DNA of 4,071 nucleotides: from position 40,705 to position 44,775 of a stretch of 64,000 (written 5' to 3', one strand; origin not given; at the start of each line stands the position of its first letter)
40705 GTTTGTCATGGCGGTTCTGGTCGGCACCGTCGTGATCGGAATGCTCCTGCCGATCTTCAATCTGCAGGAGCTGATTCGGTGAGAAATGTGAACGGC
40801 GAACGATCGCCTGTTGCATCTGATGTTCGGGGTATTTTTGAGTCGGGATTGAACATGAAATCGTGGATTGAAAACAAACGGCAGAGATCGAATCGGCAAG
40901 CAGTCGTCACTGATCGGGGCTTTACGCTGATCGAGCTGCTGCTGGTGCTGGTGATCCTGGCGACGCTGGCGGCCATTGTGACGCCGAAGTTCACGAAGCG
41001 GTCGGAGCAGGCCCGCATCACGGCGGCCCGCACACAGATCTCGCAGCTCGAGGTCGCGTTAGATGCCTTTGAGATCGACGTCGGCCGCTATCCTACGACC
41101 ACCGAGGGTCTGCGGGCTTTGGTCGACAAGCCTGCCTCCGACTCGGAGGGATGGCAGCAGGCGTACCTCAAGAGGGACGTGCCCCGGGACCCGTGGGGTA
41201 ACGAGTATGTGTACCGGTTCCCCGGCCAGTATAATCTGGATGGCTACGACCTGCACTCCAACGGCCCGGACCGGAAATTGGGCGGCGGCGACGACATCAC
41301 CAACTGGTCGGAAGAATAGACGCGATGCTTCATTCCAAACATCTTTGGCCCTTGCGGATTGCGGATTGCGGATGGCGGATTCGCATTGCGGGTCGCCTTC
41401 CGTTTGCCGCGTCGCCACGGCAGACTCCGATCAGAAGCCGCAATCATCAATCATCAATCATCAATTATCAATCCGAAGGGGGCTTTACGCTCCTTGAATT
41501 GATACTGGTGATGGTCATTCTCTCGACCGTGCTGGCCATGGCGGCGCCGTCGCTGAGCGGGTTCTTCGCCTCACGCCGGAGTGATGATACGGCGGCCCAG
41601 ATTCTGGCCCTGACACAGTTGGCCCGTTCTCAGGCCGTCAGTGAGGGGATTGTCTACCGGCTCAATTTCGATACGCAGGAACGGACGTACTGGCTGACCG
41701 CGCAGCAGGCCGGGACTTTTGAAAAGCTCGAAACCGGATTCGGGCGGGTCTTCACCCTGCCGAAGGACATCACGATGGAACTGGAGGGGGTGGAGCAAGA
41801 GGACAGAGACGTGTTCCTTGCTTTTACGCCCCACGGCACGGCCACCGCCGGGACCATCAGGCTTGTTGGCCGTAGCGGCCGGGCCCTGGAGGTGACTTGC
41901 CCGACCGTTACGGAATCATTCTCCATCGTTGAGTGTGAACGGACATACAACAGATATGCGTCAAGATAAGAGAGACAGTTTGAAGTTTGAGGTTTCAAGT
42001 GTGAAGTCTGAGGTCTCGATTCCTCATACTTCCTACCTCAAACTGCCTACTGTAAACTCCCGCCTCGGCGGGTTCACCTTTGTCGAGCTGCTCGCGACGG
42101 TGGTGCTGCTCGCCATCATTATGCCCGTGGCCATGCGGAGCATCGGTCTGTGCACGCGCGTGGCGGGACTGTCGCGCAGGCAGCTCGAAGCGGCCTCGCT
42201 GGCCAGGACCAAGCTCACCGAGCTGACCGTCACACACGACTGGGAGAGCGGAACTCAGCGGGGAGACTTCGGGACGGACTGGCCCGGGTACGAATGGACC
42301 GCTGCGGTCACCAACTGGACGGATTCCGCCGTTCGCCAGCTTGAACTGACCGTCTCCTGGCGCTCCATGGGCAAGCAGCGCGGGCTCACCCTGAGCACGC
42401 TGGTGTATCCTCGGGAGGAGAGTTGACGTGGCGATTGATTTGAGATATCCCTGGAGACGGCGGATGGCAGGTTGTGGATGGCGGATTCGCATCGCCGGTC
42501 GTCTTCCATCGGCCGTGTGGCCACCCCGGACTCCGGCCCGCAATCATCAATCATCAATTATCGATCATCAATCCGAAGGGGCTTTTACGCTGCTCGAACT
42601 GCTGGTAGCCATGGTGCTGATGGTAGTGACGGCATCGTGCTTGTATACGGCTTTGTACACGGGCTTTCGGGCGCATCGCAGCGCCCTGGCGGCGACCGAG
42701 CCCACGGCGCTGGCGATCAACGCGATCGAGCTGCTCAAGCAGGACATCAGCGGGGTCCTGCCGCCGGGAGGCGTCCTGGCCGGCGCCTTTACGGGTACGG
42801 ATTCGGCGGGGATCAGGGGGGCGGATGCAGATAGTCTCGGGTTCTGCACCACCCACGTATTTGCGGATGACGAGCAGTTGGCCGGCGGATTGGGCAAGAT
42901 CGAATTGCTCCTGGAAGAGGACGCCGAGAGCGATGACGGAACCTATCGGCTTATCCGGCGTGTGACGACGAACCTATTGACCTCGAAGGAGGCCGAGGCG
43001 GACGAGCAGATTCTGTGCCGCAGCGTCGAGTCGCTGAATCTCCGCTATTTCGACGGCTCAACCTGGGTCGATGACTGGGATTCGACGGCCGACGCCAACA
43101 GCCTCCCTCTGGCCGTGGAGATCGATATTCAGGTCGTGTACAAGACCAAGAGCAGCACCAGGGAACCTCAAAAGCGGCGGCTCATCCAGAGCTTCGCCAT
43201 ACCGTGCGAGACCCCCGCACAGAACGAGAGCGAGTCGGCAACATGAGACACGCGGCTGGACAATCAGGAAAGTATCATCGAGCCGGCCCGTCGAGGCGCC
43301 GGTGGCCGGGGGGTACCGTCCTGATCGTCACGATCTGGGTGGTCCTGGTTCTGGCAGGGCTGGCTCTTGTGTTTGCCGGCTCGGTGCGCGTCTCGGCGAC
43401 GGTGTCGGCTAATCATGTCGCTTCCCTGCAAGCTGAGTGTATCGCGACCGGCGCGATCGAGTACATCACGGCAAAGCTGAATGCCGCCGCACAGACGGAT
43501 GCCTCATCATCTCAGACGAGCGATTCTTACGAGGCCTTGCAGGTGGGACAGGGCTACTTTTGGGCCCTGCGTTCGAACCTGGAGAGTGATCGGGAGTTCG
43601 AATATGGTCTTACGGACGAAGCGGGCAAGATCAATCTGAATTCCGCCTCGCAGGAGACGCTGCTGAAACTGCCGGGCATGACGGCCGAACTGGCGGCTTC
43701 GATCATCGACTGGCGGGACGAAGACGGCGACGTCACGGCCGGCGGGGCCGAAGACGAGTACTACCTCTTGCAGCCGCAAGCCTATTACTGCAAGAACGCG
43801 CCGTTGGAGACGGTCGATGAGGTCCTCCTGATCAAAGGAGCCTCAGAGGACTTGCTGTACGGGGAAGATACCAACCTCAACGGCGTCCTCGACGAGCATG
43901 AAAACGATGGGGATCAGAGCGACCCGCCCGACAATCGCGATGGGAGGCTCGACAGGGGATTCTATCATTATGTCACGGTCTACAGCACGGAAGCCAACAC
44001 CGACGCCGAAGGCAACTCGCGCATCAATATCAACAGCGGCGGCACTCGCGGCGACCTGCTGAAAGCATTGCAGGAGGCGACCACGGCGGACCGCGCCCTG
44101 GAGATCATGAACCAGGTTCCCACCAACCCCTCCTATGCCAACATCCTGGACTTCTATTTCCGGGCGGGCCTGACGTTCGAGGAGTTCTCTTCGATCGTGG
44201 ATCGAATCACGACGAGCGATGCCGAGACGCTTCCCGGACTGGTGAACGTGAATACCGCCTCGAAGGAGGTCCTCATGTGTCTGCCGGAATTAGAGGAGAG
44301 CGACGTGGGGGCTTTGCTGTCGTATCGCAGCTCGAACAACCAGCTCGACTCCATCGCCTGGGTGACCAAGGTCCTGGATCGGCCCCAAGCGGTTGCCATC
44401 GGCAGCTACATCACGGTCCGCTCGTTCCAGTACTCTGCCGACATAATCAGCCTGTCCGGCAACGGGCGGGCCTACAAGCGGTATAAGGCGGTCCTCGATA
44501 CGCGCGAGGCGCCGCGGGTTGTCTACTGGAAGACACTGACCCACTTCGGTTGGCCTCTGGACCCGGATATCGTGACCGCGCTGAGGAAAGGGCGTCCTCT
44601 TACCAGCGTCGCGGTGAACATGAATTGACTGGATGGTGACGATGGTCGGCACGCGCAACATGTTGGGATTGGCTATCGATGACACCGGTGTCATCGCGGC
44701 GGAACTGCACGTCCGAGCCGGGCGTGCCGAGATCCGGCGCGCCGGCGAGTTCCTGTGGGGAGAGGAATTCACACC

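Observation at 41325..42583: Unusually long, mutually homologous leader peptides on two minor pseudopilins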

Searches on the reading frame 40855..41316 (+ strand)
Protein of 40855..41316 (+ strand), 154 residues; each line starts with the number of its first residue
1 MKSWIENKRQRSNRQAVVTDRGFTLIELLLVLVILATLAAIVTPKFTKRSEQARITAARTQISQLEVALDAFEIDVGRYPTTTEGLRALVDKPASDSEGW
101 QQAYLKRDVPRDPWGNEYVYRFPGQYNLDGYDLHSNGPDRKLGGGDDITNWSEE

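Call 55: search_protein_families(library=pfam, proteins=[window:40855-41316:+], max_evalue=0.001)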
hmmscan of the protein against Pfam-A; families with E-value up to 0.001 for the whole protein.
window:40855-41316:+ (154 aa): 2 families
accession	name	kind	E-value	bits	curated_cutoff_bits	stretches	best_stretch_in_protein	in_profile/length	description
PF08334.16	T2SSG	-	1.9e-33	115.2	21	1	46-151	2-108/108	Type II secretion system (T2SS), protein G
PF07963.17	N_methyl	-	2.4e-07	30.5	21.2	1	21-42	5-26/27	Prokaryotic N-terminal methylation motif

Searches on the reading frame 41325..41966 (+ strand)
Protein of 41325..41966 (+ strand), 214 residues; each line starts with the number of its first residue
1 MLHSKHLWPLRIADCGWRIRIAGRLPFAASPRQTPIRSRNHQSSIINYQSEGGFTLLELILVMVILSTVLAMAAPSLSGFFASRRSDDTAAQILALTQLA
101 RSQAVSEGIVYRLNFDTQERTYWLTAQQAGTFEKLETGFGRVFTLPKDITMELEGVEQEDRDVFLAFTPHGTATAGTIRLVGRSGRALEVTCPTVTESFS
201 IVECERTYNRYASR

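Call 11: find_homologous_proteins(query=window:41325-41966:+, max_evalue=0.001)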
Query window:41325-41966:+ (214 aa): 666 proteins with E <= 0.001 among 1009 candidates; the best 120 are listed.
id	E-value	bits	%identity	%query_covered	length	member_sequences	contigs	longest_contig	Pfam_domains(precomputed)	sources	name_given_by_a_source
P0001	1.1e-136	471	100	100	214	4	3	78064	PF07963.18,PF12019.14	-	-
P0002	6.0e-93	328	78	92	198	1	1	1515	PF07963.18,PF12019.14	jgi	jgi:prepilin-type N-terminal cleavage/methylation domain-containing protein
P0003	1.4e-92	327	91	76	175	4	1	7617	PF07963.18,PF12019.14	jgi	jgi:type II secretion system protein H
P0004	8.0e-82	292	78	79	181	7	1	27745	PF07963.18,PF12019.14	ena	-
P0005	1.7e-80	287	81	76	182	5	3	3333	PF07963.18,PF12019.14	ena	-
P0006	2.1e-80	287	79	79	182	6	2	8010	PF07963.18,PF12019.14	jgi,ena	-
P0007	3.0e-80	287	78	79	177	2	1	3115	PF07963.18,PF12019.14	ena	-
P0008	1.4e-79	284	81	76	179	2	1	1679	-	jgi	jgi:prepilin-type N-terminal cleavage/methylation domain-containing protein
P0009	3.6e-79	283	81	76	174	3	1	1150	PF07963.18,PF12019.14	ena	-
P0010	5.7e-79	282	77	79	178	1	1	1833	PF07963.18,PF12019.14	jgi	jgi:prepilin-type N-terminal cleavage/methylation domain-containing protein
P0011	7.0e-79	282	77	79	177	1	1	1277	PF07963.18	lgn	-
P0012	1.3e-78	281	80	76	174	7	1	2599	PF07963.18,PF12019.14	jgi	-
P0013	1.5e-78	281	76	79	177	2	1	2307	PF07963.18,PF12019.14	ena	-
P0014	1.9e-78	281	72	86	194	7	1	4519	PF12019.14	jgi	jgi:prepilin-type N-terminal cleavage/methylation domain-containing protein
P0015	3.1e-78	280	75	84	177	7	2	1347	PF07963.18,PF12019.14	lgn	-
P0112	2.1e-73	264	77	76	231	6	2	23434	PF12019.14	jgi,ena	-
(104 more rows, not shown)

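Call 14: find_encoding_contigs(protein=P0003, flank=5000, max_places=3)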
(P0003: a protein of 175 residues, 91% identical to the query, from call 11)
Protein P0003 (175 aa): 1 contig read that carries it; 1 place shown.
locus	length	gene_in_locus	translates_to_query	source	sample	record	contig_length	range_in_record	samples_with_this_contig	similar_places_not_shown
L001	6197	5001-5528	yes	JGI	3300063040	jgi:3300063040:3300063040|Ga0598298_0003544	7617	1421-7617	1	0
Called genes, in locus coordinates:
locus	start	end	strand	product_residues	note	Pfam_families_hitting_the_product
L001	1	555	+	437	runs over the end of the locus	PF02836:Glyco_hydro_2_C (faint)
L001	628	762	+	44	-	-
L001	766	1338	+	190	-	-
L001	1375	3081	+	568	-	PF05157:MshEN, PF13604:AAA_30 (faint), PF00437:T2SSE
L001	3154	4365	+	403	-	PF28597:T2SSF_N, PF00482:T2SSF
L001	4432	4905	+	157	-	PF07963:N_methyl (weak), PF08334:T2SSG, PF22434:PilW_C (weak)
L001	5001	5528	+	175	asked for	PF07963:N_methyl (weak), PF12019:GspH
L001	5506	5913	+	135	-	-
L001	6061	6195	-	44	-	?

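Call 15: find_encoding_contigs(protein=P0112, flank=6000, max_places=3)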
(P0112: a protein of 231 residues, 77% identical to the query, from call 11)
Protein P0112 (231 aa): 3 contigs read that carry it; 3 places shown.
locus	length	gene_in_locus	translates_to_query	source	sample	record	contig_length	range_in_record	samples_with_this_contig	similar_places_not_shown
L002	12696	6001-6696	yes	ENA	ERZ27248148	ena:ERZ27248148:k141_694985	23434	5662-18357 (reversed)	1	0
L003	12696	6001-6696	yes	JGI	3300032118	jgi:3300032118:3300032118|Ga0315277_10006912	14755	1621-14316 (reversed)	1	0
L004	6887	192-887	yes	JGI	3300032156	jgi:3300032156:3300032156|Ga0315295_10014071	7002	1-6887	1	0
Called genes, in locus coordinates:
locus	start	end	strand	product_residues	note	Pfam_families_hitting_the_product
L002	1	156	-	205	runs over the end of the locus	-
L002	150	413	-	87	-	-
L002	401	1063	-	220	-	PF04542:Sigma70_r2, PF08281:Sigma70_r4_2, PF04545:Sigma70_r4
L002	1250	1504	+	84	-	-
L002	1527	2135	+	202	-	-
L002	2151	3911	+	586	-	PF05157:MshEN, PF00437:T2SSE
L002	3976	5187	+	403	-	PF28597:T2SSF_N, PF00482:T2SSF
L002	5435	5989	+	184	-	PF07963:N_methyl (weak), PF08334:T2SSG, PF22434:PilW_C (weak)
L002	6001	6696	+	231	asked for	PF12019:GspH (weak)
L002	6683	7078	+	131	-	-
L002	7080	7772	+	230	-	PF11612:T2SSJ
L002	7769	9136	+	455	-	PF21687:T2SSK_1st, PF03934:T2SSK (faint), PF12836:HHH_3 (weak)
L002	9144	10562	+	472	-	PF11104:PilM_2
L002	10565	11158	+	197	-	-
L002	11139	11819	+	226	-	-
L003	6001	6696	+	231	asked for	PF12019:GspH (weak)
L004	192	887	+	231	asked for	PF12019:GspH (weak)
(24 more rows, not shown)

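Call 41: find_encoding_contigs(protein=P0002, flank=3000, max_places=2)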
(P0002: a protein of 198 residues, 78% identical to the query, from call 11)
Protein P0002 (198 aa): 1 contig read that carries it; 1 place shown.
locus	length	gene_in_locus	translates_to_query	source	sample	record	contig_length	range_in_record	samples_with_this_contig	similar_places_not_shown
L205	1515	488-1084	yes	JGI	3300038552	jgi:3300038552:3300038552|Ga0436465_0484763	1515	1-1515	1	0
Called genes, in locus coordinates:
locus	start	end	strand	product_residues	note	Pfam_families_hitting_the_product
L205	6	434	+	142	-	PF07963:N_methyl, PF08334:T2SSG, PF22434:PilW_C (weak)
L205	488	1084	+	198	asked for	PF07963:N_methyl (weak), PF12019:GspH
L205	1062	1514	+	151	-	?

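Call 55: search_protein_families(library=pfam, proteins=[window:41325-41966:+], max_evalue=0.001)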
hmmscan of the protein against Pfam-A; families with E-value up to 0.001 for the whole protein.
window:41325-41966:+ (214 aa): 2 families
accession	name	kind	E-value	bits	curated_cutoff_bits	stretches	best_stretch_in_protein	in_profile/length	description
PF12019.13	GspH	-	1.8e-07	32.1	21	1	90-190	2-102/108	Type II transport protein GspH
PF07963.17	N_methyl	-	5.7e-06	26.1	21.2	1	51-74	4-27/27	Prokaryotic N-terminal methylation motif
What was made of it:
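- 41484..41969 (+): Mature GspH-like pseudopilin (161 aa) plus its stop codon. Pfam GspH and N_methyl (call 55).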

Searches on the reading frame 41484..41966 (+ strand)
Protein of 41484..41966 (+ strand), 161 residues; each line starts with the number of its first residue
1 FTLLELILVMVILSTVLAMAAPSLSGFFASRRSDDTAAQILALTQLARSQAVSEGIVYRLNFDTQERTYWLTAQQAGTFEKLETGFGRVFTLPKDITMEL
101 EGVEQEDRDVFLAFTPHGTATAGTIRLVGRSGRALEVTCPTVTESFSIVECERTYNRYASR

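Call 22: find_related_loci(query=window:41484-41966:+, collection=metagenome_contigs, flank=5000)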
Query window:41484-41966:+ (161 aa) in metagenome_contigs; peptide patterns used: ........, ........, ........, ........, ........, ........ (x = any residue, [..] = any of these).
484 stretches matched a pattern; 157 encode a relative of the query (tblastn E <= 1e-3); the best 80 are kept; 80 distinct loci.
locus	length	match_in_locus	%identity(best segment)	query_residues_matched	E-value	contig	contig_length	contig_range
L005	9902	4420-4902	81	1-161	8e-88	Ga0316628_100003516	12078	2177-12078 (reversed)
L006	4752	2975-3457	80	1-161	5e-87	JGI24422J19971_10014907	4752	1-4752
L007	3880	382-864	80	1-161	3e-87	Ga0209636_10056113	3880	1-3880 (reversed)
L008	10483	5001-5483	80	1-161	2e-86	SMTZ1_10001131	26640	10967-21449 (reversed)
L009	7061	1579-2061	81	1-161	8e-87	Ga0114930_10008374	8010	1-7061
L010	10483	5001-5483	80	1-161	7e-87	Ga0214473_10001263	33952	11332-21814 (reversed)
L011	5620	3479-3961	83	1-161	2e-86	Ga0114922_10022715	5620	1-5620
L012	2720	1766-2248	78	1-161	9e-88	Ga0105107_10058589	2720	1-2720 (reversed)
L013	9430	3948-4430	79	1-161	4e-85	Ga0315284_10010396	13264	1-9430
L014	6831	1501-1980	79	2-161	7e-85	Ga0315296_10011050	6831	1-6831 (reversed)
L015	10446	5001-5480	79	2-161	3e-84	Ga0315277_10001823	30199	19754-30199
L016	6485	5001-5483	78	1-161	1e-83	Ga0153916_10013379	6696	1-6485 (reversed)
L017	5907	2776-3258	79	1-161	4e-84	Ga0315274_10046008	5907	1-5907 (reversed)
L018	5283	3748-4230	78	1-161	6e-83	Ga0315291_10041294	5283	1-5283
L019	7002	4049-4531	79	1-161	2e-82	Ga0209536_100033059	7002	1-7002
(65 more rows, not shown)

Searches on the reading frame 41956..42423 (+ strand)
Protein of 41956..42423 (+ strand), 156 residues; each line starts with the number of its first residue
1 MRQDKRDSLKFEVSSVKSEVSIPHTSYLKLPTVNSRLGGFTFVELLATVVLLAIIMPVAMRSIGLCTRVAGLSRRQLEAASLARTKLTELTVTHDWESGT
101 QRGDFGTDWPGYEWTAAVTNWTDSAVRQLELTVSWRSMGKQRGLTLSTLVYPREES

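Call 55: search_protein_families(library=pfam, proteins=[window:41956-42423:+], max_evalue=0.001)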
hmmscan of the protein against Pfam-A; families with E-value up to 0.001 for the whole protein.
window:41956-42423:+ (156 aa): 1 family
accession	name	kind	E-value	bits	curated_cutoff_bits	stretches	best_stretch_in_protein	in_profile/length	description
PF07963.17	N_methyl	-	0.00082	19.3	21.2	0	38-56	5-23/27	Prokaryotic N-terminal methylation motif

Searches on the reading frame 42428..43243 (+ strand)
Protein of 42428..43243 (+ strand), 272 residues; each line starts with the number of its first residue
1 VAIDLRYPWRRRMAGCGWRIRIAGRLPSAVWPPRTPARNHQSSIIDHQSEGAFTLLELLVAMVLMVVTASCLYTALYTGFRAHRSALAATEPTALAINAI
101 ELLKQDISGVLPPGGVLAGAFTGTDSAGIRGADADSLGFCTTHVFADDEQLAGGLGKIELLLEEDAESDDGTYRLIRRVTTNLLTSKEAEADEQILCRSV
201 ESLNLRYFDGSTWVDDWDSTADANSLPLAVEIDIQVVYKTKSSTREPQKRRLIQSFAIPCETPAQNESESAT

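Call 55: search_protein_families(library=pfam, proteins=[window:42428-43243:+], max_evalue=0.001)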
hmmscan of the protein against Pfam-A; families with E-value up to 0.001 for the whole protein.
window:42428-43243:+ (272 aa): 2 families
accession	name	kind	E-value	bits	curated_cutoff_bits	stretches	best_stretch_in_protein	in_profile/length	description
PF11612.13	T2SSJ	-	3.2e-10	40.9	28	1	174-236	68-130/140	Type II secretion system (T2SS), protein J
PF07963.17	N_methyl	-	0.00031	20.6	21.2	1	51-68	5-22/27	Prokaryotic N-terminal methylation motif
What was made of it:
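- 42584..43246 (+): Mature GspJ-like pseudopilin plus its stop codon. Pfam T2SSJ, 3.2e-10 (call 55).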

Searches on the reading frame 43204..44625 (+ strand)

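Call 55: search_protein_families(library=pfam, proteins=[window:43204-44625:+], max_evalue=0.001)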
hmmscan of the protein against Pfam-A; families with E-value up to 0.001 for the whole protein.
window:43204-44625:+ (474 aa): 3 families
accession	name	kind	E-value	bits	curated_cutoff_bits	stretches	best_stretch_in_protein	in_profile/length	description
PF12836.13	HHH_3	-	2.8e-14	53.4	27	2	140-177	3-40/65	Helix-hairpin-helix motif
PF21687.3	T2SSK_1st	-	8.4e-12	46.2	26.2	1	152-217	25-94/107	Type II secretion system (T2SS), protein K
PF03934.19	T2SSK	-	1.5e-08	35.3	24.2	1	347-383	1-37/63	Type II secretion system (T2SS), protein K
